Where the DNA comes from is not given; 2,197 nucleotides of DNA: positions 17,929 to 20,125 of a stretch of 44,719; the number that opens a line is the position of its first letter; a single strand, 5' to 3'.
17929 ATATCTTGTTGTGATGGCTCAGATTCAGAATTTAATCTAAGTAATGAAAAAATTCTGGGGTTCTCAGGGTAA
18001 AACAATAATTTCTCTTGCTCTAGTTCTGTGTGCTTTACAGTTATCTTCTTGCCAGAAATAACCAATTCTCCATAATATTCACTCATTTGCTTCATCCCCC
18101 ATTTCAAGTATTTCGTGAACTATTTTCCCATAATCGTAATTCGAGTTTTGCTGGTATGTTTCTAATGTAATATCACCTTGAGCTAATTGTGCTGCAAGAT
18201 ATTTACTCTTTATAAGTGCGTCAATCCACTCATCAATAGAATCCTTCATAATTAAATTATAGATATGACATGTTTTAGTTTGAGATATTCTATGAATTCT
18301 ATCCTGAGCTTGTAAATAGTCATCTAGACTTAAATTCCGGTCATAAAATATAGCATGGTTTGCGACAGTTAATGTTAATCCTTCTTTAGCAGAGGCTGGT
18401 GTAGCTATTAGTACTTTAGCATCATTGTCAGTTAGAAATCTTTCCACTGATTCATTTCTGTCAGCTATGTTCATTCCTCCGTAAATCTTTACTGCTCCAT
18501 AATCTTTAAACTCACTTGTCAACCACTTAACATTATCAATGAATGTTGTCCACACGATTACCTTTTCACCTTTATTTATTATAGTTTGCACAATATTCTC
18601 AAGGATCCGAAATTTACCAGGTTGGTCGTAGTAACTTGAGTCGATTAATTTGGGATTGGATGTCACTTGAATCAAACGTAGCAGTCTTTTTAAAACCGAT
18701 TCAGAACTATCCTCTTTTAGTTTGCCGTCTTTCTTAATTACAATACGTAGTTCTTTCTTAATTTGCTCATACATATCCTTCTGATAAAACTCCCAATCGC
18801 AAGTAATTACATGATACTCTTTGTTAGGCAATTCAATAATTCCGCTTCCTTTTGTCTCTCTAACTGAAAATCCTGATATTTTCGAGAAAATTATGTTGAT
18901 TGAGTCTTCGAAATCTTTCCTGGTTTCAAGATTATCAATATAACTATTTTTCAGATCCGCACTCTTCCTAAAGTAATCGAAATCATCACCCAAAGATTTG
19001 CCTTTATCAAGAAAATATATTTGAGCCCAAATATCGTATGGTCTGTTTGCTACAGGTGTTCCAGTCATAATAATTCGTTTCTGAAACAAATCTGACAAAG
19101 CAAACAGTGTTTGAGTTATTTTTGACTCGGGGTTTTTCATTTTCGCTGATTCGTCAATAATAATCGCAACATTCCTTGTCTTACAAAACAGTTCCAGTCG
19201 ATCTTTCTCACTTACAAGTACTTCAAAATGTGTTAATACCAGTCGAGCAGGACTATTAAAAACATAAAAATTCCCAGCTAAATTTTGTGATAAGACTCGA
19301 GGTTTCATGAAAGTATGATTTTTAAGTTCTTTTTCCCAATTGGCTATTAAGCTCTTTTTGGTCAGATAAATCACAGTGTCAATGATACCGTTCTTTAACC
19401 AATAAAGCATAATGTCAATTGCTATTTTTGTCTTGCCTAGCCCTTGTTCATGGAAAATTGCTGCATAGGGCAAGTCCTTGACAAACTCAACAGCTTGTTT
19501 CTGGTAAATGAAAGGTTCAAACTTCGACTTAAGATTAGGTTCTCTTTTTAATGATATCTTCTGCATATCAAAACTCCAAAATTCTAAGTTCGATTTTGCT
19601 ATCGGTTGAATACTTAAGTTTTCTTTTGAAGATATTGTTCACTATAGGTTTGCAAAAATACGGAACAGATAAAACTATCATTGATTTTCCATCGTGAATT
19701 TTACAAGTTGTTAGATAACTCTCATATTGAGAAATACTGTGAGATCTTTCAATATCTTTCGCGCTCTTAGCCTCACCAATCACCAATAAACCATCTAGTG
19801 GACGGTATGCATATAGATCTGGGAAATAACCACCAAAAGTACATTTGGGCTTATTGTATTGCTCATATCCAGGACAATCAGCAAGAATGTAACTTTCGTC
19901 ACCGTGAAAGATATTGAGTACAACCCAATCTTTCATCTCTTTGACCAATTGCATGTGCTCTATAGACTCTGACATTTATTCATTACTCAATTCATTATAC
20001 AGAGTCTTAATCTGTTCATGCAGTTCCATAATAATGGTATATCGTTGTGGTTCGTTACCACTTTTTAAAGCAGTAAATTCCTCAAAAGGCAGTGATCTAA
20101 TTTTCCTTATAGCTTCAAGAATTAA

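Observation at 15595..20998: Tightly coupled five-gene block ParB-like / PD-(D/E)xK / SNF2 / ParB-like / B12-domain radical SAM: candidate undescribed DNA-targeting (modification or defence) system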

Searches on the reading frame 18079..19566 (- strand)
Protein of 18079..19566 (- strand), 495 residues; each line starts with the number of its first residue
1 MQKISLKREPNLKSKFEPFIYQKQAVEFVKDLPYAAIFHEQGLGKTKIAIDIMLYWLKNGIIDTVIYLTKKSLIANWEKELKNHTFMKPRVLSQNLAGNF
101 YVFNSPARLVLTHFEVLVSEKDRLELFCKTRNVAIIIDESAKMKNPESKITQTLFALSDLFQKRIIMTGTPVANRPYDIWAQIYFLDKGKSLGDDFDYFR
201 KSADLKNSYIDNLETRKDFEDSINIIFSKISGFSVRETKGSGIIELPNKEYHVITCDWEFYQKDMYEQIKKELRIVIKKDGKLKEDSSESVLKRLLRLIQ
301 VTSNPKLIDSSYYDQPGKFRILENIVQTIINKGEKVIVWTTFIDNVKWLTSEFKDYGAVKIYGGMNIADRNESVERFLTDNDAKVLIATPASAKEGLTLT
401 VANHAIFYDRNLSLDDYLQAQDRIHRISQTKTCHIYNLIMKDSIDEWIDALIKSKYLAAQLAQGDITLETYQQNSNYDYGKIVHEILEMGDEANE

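Call 3: search_protein_families(library=pfam, proteins=[window:18079-19566:-], max_evalue=0.01)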
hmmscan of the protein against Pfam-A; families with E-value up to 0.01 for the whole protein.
window:18079-19566:- (495 aa): 4 families
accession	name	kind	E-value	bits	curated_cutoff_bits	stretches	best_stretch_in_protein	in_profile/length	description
PF00176.29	SNF2-rel_dom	-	7.9e-26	91.3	24.9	1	21-306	1-289/290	SNF2-related domain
PF00271.37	Helicase_C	-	5.9e-17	62.4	23.5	1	318-427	2-109/110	Helicase conserved C-terminal domain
PF04851.21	ResIII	-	2.2e-07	31.3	22.5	1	16-171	2-162/164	Type III restriction enzyme, res subunit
PF16203.11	ERCC3_RAD25_C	-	0.0025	17.6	27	1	314-387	41-111/248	ERCC3/RAD25/XPB C-terminal helicase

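Call 4: search_protein_families(library=padloc, proteins=[window:18079-19566:-], max_evalue=0.01)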
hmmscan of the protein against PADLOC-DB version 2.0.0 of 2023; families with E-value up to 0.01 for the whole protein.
window:18079-19566:- (495 aa): 24 families
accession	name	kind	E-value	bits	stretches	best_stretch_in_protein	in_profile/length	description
PDLC00633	ZorD1|ZorD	-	5.5e-45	151.8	1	19-456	445-878/908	"SWI2/SNF2 helicase, Mrr-like nuclease"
PDLC02842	DpdE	-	2.1e-35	119.7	1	40-461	728-1146/1176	DpdE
PDLC00629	ZorD1|ZorD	-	2.7e-34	116.3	1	107-438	605-924/1012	"SWI2/SNF2 helicase, Mrr-like nuclease"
PDLC00631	ZorD1|ZorD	-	9.5e-33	111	1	3-456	427-903/1071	"SWI2/SNF2 helicase, Mrr-like nuclease"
PDLC00634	ZorD1|ZorD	-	3.2e-30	102.6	1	108-437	613-935/1208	"SWI2/SNF2 helicase, Mrr-like nuclease"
PDLC02845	DpdE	-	8.4e-28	94.7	1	21-461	847-1272/1293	DpdE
PDLC00632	ZorD1|ZorD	-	2.2e-26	90.1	1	105-471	714-1091/1101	"SWI2/SNF2 helicase, Mrr-like nuclease"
PDLC02849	DpdE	-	4.1e-24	82.8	1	38-455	425-825/857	DpdE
PDLC02851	DpdE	-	8.9e-24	81.4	1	40-455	624-1027/1055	DpdE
PDLC00628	ZorD1|ZorD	-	2.5e-23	79.8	1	40-461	541-965/1171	"SWI2/SNF2 helicase, Mrr-like nuclease"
PDLC02850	DpdE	-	3.2e-22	76.3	1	37-455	828-1234/1282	DpdE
PDLC00627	ZorD1|ZorD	-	9.7e-20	68.1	1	105-455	605-981/1006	"SWI2/SNF2 helicase, Mrr-like nuclease"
PDLC00659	HmaA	-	7.9e-18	61.7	1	332-443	511-626/1176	SNF2 helicase / DEAD-box helicase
PDLC02627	DrmD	-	8.8e-17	58.5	2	317-455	554-690/748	DrmD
PDLC02500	BrxHI|BrxHII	-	1.4e-15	54.9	1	258-455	414-601/933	BrxHI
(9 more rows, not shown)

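Call 5: search_protein_families(library=ncbifam, proteins=[window:18079-19566:-], max_evalue=0.01)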
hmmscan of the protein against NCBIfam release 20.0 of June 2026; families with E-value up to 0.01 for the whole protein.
window:18079-19566:- (495 aa): 8 families
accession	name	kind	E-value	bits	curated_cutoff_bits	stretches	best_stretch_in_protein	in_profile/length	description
NF058637.1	helic_SCO1167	equivalog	1.2e-34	119.6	1200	1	40-463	496-912/932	SCO1167/SCO6262 family helicase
NF053675.1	pilus_reg_Snf2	equivalog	1.1e-22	80.1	1100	1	39-455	610-1000/1029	pilus expression-regulating Snf2 family helicase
NF041790.1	anti-phage_ZorD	equivalog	1.2e-20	73.1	1500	1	105-436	702-1033/1035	type I Zorya anti-phage system protein ZorD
NF042964.1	phospholipD_antiphage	equivalog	6.5e-10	38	1100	2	41-215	258-455/895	phospholipase D-like domain-containing anti-phage protein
NF038317.1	DISARM_DrmD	equivalog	2.2e-07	29.6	610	1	316-409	484-590/1021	DISARM system SNF2-like helicase DrmD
NF010337.0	PRK13766.1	equivalog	2.4e-07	29.3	610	1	291-471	323-511/781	Hef nuclease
NF041062.1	DpdE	equivalog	9.4e-07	27.1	500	1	319-451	529-669/1048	protein DpdE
NF053636.1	DDHlcsCsdAPsy1082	equivalog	0.0084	14.7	890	0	305-430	214-340/512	DEAD/DEAH box helicase CsdA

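Call 58: find_related_loci(query=A3, collection=metagenome_contigs, flank=8000)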
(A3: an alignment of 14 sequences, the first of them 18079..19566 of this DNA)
Query A3 (495 aa) in metagenome_contigs; peptide patterns used: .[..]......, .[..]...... (x = any residue, [..] = any of these).
600 stretches matched a pattern (row limit reached: there are more); 495 encode a relative of the query (tblastn E <= 1e-3); the best 80 are kept; 80 distinct loci.
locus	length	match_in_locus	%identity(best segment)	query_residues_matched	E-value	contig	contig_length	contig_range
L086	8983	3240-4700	62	1-487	0e+0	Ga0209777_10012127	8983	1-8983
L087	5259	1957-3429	59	1-491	0e+0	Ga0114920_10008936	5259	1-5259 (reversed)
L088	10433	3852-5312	60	1-487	0e+0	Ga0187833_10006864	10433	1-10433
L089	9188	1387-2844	57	2-487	0e+0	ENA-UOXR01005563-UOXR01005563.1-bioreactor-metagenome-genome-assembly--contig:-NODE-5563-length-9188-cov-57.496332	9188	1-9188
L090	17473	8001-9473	60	1-491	0e+0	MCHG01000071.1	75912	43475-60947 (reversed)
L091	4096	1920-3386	58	1-489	0e+0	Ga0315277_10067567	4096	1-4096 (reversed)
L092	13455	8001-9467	56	1-489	0e+0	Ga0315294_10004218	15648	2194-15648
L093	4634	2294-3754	57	1-487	0e+0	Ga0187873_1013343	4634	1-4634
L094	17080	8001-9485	57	1-495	0e+0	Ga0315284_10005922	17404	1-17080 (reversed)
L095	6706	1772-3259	56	1-493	0e+0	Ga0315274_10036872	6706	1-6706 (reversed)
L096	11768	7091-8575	56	1-495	0e+0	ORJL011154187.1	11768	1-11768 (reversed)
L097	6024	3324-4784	57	1-487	0e+0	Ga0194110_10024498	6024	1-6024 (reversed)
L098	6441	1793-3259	55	1-489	0e+0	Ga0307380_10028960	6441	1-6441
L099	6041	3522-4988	56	1-489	0e+0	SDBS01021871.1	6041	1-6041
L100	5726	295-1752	59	1-487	0e+0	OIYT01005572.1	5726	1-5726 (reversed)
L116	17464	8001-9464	53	1-488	0e+0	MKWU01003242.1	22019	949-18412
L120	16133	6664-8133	56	1-491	0e+0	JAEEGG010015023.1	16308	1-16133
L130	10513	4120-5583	56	1-489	0e+0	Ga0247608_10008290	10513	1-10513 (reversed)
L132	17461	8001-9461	57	1-488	4e-180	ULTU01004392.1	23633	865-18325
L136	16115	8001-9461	57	1-488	3e-179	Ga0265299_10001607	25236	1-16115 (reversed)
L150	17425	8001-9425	56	19-493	2e-176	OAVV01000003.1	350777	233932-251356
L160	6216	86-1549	56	1-489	3e-176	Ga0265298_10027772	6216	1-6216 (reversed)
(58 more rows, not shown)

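Call 64: find_encoding_contigs(protein=window:18079-19566:-, flank=10000, max_places=4)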
Protein window:18079-19566:- (495 aa): 6 contigs read that carry it; 4 places shown.
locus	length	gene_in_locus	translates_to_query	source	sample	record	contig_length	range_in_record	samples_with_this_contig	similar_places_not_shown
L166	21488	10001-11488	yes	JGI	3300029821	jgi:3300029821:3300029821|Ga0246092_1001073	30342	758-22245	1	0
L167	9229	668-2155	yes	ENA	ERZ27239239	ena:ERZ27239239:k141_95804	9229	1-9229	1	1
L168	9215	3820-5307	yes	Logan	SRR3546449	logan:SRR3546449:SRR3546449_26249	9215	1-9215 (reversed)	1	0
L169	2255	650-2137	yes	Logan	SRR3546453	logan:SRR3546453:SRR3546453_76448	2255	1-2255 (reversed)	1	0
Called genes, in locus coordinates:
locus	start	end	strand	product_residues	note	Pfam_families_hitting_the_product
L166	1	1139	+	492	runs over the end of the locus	-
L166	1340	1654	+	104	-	PF10852:DUF2651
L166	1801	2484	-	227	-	PF12844:HTH_19, PF13560:HTH_31 (weak), PF01381:HTH_3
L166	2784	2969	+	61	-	PF05154:TM2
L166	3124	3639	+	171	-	-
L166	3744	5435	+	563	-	PF09848:SLFN-g3_helicase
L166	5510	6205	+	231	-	-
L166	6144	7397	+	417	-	-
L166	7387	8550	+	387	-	-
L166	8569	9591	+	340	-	-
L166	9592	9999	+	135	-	-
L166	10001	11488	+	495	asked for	PF04851:ResIII, PF00176:SNF2-rel_dom, PF00271:Helicase_C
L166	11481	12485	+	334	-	PF02195:ParB_N (weak)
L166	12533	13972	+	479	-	PF04055:Radical_SAM (faint)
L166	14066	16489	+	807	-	PF13091:PLDc_2 (weak), PF04851:ResIII, PF00271:Helicase_C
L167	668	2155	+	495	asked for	PF04851:ResIII, PF00176:SNF2-rel_dom, PF00271:Helicase_C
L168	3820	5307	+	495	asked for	PF04851:ResIII, PF00176:SNF2-rel_dom, PF00271:Helicase_C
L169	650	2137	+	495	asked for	PF04851:ResIII, PF00176:SNF2-rel_dom, PF00271:Helicase_C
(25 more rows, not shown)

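Call 97: search_protein_families(library=pfam, proteins=[L132:10498-11763:+, L130:6579-9371:+, L136:10457-12781:+, L120:9112-10338:+, L120:10335-12140:+, L150:10427-11095:+, L150:11291-13183:+, L160:3232-4500:+, L160:4505-5857:+, L116:10859-12016:+], max_evalue=0.001)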
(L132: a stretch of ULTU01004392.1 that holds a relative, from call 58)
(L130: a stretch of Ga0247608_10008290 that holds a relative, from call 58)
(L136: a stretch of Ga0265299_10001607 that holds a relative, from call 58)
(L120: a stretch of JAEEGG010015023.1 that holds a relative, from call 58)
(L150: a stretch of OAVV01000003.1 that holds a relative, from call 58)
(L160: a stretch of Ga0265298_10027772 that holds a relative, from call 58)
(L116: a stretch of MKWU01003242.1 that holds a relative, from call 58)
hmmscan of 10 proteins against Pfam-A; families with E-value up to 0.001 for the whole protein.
L132:10498-11763:+ (421 aa): 4 families
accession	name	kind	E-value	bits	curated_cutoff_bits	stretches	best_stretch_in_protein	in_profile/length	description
PF22518.2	DUF6997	-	1.2e-59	201.8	27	1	76-249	2-175/175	Domain of unknown function (DUF6997)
PF23871.1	DUF7226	-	3.6e-36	124.6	27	1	287-418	1-139/142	Domain of unknown function (DUF7226)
PF22515.2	DUF6996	-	4.4e-30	104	27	1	7-74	2-71/71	Domain of unknown function (DUF6996)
PF09821.14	AAA_assoc_C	-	8.5e-06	26.8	27.6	1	304-396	2-97/119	C-terminal AAA-associated domain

L130:6579-9371:+ (930 aa): 3 families
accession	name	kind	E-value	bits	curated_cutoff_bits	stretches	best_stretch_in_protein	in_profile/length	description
PF04542.20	Sigma70_r2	-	5e-16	58.7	24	1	283-346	1-64/71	Sigma-70 region 2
PF04545.22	Sigma70_r4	-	3.7e-13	49.2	24.1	1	444-495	1-49/50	Sigma-70, region 4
PF00140.25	Sigma70_r1_2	-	8.4e-06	26.1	22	1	250-276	6-32/34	Sigma-70 factor, region 1.2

L136:10457-12781:+ (774 aa): 2 families
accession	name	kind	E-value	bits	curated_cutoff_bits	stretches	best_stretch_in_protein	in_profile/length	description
PF04542.20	Sigma70_r2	-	9.7e-19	67.4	24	1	279-346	1-68/71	Sigma-70 region 2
PF04545.22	Sigma70_r4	-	4.3e-11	42.6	24.1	1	440-492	1-50/50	Sigma-70, region 4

L120:9112-10338:+ (408 aa): 0 families

L120:10335-12140:+ (601 aa): 1 family
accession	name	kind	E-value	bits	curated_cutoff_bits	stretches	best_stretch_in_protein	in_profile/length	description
PF04545.22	Sigma70_r4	-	7.7e-08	32.2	24.1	1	487-530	8-47/50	Sigma-70, region 4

L150:10427-11095:+ (222 aa): 0 families

L150:11291-13183:+ (630 aa): 2 families
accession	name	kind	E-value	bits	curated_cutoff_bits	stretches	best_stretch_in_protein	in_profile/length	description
PF09820.16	AAA-ATPase_like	-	2.5e-41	142.1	26.1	1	69-293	1-201/201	Predicted AAA-ATPase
PF08011.17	PDDEXK_9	-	1.4e-17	64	25.5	1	514-617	2-102/105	PD-(D/E)XK nuclease superfamily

L160:3232-4500:+ (422 aa): 2 families
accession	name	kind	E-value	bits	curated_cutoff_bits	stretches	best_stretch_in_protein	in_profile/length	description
PF06250.17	YhcG_C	-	2.3e-43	148.2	32.5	1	262-411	2-151/157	YhcG PDDEXK nuclease domain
PF17761.7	DUF1016_N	-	1.3e-23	84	32.8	2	186-237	86-137/137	DUF1016 N-terminal domain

L160:4505-5857:+ (450 aa): 0 families

L116:10859-12016:+ (385 aa): 1 family
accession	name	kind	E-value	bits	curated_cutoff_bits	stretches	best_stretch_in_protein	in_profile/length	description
PF00149.33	Metallophos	-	2.7e-07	31.7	21.5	1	12-191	2-142/191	Calcineurin-like phosphoesterase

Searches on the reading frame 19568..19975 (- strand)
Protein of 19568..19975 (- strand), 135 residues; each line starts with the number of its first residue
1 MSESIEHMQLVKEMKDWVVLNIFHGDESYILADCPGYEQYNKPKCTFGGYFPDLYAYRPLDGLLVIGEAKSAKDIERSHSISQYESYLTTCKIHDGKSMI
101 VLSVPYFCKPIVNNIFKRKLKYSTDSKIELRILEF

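Call 3: search_protein_families(library=pfam, proteins=[window:19568-19975:-], max_evalue=0.01)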
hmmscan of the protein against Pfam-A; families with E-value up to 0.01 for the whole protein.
window:19568-19975:- (135 aa): 0 families

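Call 4: search_protein_families(library=padloc, proteins=[window:19568-19975:-], max_evalue=0.01)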
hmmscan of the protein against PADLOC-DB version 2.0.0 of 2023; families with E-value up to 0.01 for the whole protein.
window:19568-19975:- (135 aa): 0 families

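Call 5: search_protein_families(library=ncbifam, proteins=[window:19568-19975:-], max_evalue=0.01)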
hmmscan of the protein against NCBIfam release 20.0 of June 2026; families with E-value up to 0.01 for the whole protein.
window:19568-19975:- (135 aa): 0 families

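Call 68: search_solved_structures(query=A2, max_evalue=10)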
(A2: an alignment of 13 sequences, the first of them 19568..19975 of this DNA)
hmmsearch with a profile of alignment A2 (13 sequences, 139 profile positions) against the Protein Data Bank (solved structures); distinct sequences matched with E-value up to 10: 10.
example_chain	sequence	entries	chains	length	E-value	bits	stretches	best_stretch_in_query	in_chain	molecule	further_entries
8hkx_S17P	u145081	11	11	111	0.021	18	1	16-68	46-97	30S ribosomal protein S17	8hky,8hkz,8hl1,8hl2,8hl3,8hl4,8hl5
9fhl_R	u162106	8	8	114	0.19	14.9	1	25-68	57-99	Small ribosomal subunit protein uS17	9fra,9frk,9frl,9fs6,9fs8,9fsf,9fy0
5fmw_A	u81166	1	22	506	0.41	13.8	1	53-106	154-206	POLYC9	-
3lkx_B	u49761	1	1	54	0.45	13.7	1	48-70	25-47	Nascent polypeptide-associated complex subunit alpha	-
6dlw_A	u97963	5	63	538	0.45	13.7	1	53-106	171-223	Complement component C9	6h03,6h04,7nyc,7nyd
8b0g_H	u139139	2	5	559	0.47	13.6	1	53-106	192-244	Complement component C9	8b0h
8de6_A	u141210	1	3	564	0.48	13.6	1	53-106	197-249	Complement component C9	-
3mcb_A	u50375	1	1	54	0.66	13.1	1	48-69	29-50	Nascent polypeptide-associated complex subunit alpha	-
3mce_A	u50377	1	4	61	0.81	12.9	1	48-69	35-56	Nascent polypeptide-associated complex subunit alpha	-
5wq7_A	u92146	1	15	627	0.89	12.7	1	73-130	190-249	Putative type II secretion system protein D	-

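Call 83: find_homologous_proteins(query=window:19568-19975:-, max_evalue=0.001)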
Query window:19568-19975:- (135 aa): 4 proteins with E <= 0.001 among 9 candidates.
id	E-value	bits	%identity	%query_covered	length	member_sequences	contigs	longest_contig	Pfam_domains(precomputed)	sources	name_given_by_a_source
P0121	6.6e-87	306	100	100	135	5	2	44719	-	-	-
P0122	1.7e-73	263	86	100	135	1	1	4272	-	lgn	-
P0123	1.9e-25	107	42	100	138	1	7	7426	-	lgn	-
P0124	1.1e-9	56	38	78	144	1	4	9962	-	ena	-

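Call 90: predict_structure(alignment_id=A6)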
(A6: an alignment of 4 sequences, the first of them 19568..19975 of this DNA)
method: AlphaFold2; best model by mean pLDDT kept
length: 135 residues; sequences in the alignment: 4
mean_pLDDT: 87.1   pTM: 0.83
mean pLDDT of the five models: 87.1, 86.5, 86.3, 86.0, 84.6
residues with pLDDT >= 90: 82; 70-90: 38; 50-70: 12; < 50: 3
segments of 3 or more residues with pLDDT < 50: none
pLDDT, mean of each block of 10 residues (from residue 1): 75 94 87 66 71 90 94 93 94 93 95 94 85 94
secondary structure, 60 per line:
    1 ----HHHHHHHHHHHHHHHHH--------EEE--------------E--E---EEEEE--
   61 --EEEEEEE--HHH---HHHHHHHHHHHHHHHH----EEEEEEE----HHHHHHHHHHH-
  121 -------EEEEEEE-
elements in order: H5-21 E30-32 E54-58 E63-69 H78-93 E98-104 H109-119 E128-134

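Call 92: fold_search(model_id=the predicted structure, library=pdb)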
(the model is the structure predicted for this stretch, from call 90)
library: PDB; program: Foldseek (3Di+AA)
matches with E <= 10: 630; with E <= 0.001: 0
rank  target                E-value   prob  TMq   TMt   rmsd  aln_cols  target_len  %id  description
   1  4zqu_A                3.5e-02  0.89  0.44  0.47   5.8       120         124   10  CdiA-CT/CdiI toxin and immunity complex from Yersinia pseudotuberculosis (released 2015-10-28)
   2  6bzf_H                5.1e-02  0.84  0.38  0.28   5.1        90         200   12  Structure of S. cerevisiae Zip2:Spo16 complex, C2 form (released 2018-02-14)
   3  6ut7_G                6.6e-02  0.75  0.44  0.18   8.0       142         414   14  Fitted model for the tetradecameric assembly of Thermococcus gammatolerans McrB AAA+ hexamers with bound McrC (released 2020-10-21)
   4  6bzg_B                7.6e-02  0.82  0.40  0.29   5.0        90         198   12  Structure of S. cerevisiae Zip2:Spo16 complex, P212121 form (released 2018-02-14)
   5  6bzf_F                1.0e-01  0.57  0.41  0.30   6.2       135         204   12  Structure of S. cerevisiae Zip2:Spo16 complex, C2 form (released 2018-02-14)
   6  1wtd_B                1.1e-01  0.60  0.42  0.25   5.5       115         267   15  Crystal structure of type II restrcition endonuclease, EcoO109I DNA-free form (released 2004-12-14)
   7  2qm0_B                1.4e-01  0.60  0.32  0.19   4.4        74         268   15  Crystal structure of BES protein from Bacillus cereus (released 2007-07-31)
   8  7oro_A                1.4e-01  0.18  0.28  0.03  11.1       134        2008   15  La Crosse virus polymerase at replication early-elongation stage (released 2022-02-16)
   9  4g6u_A                1.4e-01  0.75  0.38  0.26   4.8       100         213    9  CdiA-CT/CdiI toxin and immunity complex from Escherichia coli (released 2012-12-12)
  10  9f9l_A                2.0e-01  0.18  0.29  0.23   7.3       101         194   11  Crystal structure of MUS81-EME1 bound by compound 16. (released 2024-07-03)
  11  7ori_A                2.0e-01  0.15  0.28  0.03  11.0       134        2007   16  La Crosse virus polymerase at replication late-elongation stage (released 2022-02-16)
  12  9nkj_C                2.1e-01  0.20  0.35  0.15  12.1       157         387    8  Structure of substrates-engaged MIDN-bound human 26S proteasome,ED-MIDN state (Composite map) (released 2025-05-07)
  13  6hz4_M                2.3e-01  0.30  0.30  0.14   9.2        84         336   21  Structure of McrBC without DNA binding domains (one half of the full complex) (released 2019-07-24)
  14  7vsr_M                2.4e-01  0.28  0.37  0.20   9.2       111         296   16  Structure of McrBC (stalkless mutant) (released 2023-02-15)
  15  6bzf_B                2.4e-01  0.25  0.36  0.28   6.2       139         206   12  Structure of S. cerevisiae Zip2:Spo16 complex, C2 form (released 2018-02-14)
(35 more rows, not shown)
